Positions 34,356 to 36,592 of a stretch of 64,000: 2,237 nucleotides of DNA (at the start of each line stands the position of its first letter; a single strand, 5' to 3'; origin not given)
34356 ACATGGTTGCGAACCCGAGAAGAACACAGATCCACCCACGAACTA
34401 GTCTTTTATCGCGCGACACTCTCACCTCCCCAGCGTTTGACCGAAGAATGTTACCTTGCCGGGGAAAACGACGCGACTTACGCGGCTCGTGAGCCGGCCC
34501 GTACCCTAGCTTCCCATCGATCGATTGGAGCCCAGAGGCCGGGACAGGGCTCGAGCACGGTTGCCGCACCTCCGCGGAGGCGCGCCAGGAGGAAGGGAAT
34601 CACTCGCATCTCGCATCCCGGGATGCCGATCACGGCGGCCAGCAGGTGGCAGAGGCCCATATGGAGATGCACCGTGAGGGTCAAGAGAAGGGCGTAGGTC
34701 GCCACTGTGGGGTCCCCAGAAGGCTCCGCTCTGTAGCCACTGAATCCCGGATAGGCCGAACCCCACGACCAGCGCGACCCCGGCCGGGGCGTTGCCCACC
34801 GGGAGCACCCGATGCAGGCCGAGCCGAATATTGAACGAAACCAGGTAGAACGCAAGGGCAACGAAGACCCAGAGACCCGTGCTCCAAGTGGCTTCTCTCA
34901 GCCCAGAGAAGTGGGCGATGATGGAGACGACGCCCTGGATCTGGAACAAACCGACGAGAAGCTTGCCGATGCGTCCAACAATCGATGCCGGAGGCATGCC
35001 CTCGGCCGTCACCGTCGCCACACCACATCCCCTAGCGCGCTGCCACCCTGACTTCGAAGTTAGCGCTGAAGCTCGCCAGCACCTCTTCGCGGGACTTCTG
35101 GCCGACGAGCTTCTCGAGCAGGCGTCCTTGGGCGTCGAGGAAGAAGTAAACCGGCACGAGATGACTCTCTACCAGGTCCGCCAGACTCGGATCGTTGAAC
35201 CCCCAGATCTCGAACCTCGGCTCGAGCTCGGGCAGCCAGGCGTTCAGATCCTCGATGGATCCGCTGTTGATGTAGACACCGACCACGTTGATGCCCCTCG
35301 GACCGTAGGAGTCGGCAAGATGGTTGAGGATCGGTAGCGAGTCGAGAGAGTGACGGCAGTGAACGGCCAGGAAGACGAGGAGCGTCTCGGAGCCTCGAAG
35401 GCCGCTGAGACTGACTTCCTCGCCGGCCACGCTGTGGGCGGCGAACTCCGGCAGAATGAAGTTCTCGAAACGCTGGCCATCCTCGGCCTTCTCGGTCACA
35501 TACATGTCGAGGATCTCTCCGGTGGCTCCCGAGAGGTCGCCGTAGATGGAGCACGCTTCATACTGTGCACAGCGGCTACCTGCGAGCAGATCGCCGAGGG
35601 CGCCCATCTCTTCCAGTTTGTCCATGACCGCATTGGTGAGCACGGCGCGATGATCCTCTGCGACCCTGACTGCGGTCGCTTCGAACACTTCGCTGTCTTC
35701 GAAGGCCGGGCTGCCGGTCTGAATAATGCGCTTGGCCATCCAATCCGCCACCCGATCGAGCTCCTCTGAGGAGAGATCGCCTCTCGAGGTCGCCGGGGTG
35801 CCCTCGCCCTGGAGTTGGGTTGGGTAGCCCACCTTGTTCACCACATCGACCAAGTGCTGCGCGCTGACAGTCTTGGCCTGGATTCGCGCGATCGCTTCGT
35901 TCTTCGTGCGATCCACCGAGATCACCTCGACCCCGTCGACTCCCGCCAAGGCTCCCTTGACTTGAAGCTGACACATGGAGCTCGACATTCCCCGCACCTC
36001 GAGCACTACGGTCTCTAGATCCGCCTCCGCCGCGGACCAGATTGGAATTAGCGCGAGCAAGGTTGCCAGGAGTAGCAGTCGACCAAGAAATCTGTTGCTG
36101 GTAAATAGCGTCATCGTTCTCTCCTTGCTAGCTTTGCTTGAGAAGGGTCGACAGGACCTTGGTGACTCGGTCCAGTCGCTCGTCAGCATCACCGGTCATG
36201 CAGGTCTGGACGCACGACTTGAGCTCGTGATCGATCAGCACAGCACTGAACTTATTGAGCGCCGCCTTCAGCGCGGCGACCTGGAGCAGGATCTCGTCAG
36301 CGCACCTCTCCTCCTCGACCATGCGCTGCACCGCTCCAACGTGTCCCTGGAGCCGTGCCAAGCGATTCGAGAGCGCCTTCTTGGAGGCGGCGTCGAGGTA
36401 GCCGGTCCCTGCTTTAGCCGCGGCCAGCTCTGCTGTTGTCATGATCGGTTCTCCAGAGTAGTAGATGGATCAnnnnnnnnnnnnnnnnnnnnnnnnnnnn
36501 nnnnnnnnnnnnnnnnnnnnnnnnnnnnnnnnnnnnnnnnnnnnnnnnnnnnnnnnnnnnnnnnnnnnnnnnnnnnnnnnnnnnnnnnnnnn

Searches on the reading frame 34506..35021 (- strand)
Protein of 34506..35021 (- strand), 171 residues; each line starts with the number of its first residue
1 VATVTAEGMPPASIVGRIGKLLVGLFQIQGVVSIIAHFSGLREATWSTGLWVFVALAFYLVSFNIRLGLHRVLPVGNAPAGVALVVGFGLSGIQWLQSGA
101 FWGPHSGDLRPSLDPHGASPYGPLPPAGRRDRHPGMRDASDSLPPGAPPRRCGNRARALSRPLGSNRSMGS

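Call 53: search_protein_families(library=pfam, proteins=[window:34506-35021:-], max_evalue=0.001)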
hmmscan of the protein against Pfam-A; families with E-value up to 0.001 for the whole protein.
window:34506-35021:- (171 aa): 0 families

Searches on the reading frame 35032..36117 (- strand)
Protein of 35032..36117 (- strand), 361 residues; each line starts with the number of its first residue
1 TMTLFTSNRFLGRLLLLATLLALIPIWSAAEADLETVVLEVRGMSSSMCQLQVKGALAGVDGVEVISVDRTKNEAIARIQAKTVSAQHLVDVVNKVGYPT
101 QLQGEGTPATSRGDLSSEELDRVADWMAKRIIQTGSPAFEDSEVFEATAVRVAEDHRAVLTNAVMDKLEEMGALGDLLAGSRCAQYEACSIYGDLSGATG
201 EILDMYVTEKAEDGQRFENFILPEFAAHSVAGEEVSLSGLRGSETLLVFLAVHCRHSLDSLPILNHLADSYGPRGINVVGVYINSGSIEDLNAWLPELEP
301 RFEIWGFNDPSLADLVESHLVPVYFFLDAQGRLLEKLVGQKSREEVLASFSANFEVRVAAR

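Call 6: search_protein_families(library=pfam, proteins=[window:35032-36117:-], max_evalue=0.01)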
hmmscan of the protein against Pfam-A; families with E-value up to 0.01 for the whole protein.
window:35032-36117:- (361 aa): 3 families
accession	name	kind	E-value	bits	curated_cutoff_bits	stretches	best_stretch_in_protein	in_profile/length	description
PF00578.27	AhpC-TSA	-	6.5e-08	33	26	1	222-304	5-86/124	AhpC/TSA family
PF08534.16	Redoxin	-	2.7e-05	24.4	26.6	1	222-288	6-75/148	Redoxin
PF00255.25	GSHPx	-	0.0021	18.1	27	1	224-282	3-60/108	Glutathione peroxidase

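Call 7: search_protein_families(library=ncbifam, proteins=[window:35032-36117:-], max_evalue=0.01)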
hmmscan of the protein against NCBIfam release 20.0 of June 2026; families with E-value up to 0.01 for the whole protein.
window:35032-36117:- (361 aa): 14 families
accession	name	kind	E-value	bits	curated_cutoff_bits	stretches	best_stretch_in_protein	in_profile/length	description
NF041115.1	UxxU_metal_bind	equivalog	1.6e-11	44.2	95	1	33-101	2-70/74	metal-binding (seleno)protein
TIGR02052.1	MerP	equivalog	5.5e-11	42.8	92.55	1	17-102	4-90/92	mercury resistance system periplasmic binding protein MerP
NF002854.0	PRK03147.1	subfamily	5e-09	36.3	170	1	222-346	42-165/176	thiol-disulfide oxidoreductase ResA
NF047957.1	CopZ_AFE_1862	equivalog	1.2e-08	35.3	85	1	38-99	2-60/62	CopZ family metallochaperone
NF033794.2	chaper_CopZ_Eh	exception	1.3e-08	34.8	95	1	39-101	4-66/68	copper chaperone CopZ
NF033795.1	chaper_CopZ_Bs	exception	7.7e-08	32.4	91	1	37-98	2-63/66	copper chaperone CopZ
NF010311.1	PRK13748.1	subfamily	1.2e-07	31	600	1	39-131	3-89/560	mercury(II) reductase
NF045683.1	MerT_CopZ_Se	exception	1.3e-07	31.3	375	1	33-103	160-230/235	MerT/CopZ fusion-like heavy metal transport selenoprotein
NF033556.1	MerTP_fusion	equivalog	4.9e-07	29.5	180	1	29-99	114-184/186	mercuric transport protein MerTP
NF041054.1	WAxxUGC_long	equivalog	4.9e-07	29.3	300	1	212-303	74-164/354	ResA-like WAxxUGC motif-containing protein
NF007952.0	PRK10671.1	equivalog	9.4e-06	24.1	1316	1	29-113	97-178/838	copper-exporting P-type ATPase CopA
NF047696.1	ThlDiSintTplARhiz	equivalog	6.3e-05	22.8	230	1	221-299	76-154/219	thiol:disulfide interchange protein TlpA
TIGR00003.1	TIGR00003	subfamily_domain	0.00048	20.3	62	1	39-98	4-63/66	copper ion binding protein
TIGR02540.1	gpx7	equivalog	0.0012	18.6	207.3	1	225-281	5-61/153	putative glutathione peroxidase Gpx7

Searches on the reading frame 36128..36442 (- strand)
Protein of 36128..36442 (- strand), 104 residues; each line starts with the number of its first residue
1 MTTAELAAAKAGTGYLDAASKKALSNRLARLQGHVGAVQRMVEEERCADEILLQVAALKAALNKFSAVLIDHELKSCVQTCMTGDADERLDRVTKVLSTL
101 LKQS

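Call 6: search_protein_families(library=pfam, proteins=[window:36128-36442:-], max_evalue=0.01)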
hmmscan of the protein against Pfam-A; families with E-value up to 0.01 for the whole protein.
window:36128-36442:- (104 aa): 1 family
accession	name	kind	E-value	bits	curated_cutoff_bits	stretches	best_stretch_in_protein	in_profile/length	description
PF02583.22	Trns_repr_metal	-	2.3e-20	73.2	22.8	1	21-98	2-77/78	Metal-sensitive transcriptional repressor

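Call 7: search_protein_families(library=ncbifam, proteins=[window:36128-36442:-], max_evalue=0.01)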
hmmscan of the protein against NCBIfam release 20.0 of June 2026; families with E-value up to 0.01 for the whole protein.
window:36128-36442:- (104 aa): 3 families
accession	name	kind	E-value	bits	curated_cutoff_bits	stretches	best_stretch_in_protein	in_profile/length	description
NF052430.1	repress_RicR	exception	2.5e-10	40.8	175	1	18-91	5-78/93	copper-sensing transcriptional repressor RicR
NF011613.0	PRK15039.1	equivalog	2.3e-08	34.6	138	1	20-102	7-90/90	Ni(II)/Co(II)-binding transcriptional repressor RcnR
NF008464.0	PRK11352.1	equivalog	2.3e-06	27.9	133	1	20-97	7-86/91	formaldehyde-responsive transcriptional repressor FrmR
